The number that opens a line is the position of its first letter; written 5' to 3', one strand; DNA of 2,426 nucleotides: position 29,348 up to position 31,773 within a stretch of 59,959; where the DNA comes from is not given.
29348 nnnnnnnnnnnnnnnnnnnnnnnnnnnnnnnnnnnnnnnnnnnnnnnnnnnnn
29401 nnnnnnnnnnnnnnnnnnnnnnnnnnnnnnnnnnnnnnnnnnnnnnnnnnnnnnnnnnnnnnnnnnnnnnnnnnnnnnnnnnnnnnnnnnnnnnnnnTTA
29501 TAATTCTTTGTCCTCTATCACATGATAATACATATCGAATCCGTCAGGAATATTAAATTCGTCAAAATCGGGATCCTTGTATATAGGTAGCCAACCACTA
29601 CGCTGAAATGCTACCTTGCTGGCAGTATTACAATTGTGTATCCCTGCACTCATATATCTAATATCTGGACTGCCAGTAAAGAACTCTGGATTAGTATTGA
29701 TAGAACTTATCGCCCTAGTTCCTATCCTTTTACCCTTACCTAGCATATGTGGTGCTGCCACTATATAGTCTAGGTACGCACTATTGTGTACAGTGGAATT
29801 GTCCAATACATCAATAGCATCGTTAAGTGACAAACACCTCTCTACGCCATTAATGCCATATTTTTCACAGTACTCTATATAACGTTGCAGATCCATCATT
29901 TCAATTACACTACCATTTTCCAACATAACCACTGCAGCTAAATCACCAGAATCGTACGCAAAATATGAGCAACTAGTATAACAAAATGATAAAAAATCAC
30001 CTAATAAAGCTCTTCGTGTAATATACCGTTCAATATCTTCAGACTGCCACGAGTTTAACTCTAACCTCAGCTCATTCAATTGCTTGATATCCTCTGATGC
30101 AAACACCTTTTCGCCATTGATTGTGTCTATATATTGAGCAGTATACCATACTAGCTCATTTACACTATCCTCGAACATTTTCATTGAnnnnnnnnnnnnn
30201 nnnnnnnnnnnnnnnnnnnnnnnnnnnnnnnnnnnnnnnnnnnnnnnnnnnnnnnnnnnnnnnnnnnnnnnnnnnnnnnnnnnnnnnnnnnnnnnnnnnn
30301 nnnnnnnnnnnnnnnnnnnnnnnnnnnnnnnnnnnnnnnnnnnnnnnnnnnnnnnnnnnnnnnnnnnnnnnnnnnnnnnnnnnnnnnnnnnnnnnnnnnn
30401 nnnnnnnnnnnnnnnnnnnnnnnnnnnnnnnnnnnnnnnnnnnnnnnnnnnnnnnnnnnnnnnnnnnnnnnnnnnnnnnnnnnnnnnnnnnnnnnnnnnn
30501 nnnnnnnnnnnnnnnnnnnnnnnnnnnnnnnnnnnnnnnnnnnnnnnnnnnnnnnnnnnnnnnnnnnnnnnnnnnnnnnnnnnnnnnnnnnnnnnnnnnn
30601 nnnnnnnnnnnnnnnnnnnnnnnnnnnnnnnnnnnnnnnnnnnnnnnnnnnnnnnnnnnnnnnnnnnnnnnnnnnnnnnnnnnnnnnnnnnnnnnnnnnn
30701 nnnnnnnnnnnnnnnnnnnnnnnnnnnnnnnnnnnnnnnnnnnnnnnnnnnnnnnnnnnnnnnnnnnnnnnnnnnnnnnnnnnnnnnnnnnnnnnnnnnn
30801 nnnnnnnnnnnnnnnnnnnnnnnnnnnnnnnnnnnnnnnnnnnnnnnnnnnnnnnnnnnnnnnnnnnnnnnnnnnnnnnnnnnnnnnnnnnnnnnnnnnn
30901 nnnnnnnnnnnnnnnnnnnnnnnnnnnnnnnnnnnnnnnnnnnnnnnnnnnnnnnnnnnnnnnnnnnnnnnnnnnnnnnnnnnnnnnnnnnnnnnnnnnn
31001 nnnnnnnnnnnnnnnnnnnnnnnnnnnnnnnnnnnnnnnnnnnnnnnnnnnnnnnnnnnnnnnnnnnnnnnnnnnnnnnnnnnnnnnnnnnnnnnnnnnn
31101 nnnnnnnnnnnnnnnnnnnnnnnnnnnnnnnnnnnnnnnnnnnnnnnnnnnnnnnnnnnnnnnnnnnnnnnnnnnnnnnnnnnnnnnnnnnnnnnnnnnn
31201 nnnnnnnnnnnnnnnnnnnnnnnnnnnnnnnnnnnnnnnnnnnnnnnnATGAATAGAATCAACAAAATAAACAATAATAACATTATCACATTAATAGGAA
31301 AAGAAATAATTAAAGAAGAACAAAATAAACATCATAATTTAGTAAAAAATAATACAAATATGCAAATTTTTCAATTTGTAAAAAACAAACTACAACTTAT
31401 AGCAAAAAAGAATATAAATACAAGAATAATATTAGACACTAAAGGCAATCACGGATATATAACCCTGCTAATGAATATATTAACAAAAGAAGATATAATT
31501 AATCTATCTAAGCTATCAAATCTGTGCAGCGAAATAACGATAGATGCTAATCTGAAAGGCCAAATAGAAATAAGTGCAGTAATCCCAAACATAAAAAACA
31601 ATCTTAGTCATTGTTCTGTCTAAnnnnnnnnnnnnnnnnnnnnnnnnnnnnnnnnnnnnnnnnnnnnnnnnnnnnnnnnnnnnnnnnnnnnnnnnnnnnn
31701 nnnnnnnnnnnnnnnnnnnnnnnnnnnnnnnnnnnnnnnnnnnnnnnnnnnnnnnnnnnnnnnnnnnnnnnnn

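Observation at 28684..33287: An accessory insertion of about 4.6 kb splits the normally linked secA and prfB genes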

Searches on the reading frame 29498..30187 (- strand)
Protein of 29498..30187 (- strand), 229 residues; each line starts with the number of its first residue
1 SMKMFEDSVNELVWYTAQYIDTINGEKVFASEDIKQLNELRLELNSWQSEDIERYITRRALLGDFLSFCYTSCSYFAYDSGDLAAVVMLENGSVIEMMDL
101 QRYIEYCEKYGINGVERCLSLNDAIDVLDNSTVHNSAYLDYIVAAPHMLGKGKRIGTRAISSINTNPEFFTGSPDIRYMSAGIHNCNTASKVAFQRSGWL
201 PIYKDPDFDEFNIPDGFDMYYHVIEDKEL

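Call 3: search_protein_families(library=pfam, proteins=[window:29498-30187:-], max_evalue=0.1)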
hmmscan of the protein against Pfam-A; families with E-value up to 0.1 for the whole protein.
window:29498-30187:- (229 aa): 0 families

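Call 46: search_protein_families(library=ncbifam, proteins=[window:29498-30187:-], max_evalue=0.1)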
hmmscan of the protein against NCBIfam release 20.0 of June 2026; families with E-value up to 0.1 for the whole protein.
window:29498-30187:- (229 aa): 0 families

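Call 47: search_protein_families(library=padloc, proteins=[window:29498-30187:-], max_evalue=0.1)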
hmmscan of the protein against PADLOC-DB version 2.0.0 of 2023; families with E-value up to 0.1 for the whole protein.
window:29498-30187:- (229 aa): 0 families

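Call 48: search_protein_families(library=phrogs, proteins=[window:29498-30187:-], max_evalue=0.1)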
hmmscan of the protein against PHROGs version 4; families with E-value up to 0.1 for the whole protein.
window:29498-30187:- (229 aa): 0 families

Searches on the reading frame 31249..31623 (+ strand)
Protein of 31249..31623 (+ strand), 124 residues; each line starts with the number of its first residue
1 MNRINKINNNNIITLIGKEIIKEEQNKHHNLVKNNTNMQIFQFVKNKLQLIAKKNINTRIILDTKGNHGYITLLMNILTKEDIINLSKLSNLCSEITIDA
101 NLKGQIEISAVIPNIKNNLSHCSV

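Call 3: search_protein_families(library=pfam, proteins=[window:31249-31623:+], max_evalue=0.1)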
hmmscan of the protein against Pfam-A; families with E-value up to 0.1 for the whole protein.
window:31249-31623:+ (124 aa): 0 families

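Call 46: search_protein_families(library=ncbifam, proteins=[window:31249-31623:+], max_evalue=0.1)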
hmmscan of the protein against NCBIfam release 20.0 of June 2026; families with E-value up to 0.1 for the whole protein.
window:31249-31623:+ (124 aa): 0 families

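Call 47: search_protein_families(library=padloc, proteins=[window:31249-31623:+], max_evalue=0.1)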
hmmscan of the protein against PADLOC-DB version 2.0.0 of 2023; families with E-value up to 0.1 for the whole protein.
window:31249-31623:+ (124 aa): 4 families
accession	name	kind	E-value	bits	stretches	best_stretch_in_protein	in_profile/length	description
PDLC02252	AbiEi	-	4.5e-05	21.2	1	29-116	106-192/259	AbiEi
PDLC02282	AbiEi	-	0.002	15.5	1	32-112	109-189/260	AbiEi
PDLC02266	AbiEi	-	0.013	12.9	1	32-111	109-188/258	AbiEi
PDLC01048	CRISPR-T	-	0.046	11.8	1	6-65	96-143/237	Unknown function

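Call 48: search_protein_families(library=phrogs, proteins=[window:31249-31623:+], max_evalue=0.1)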
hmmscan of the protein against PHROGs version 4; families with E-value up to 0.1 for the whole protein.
window:31249-31623:+ (124 aa): 0 families

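Call 69: find_homologous_proteins(query=window:31249-31623:+, max_evalue=0.01)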
Query window:31249-31623:+ (124 aa): 1 proteins with E <= 0.01 among 27 candidates.
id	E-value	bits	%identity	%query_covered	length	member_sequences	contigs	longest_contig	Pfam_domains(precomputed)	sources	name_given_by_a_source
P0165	5.9e-68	244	100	100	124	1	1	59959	-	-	-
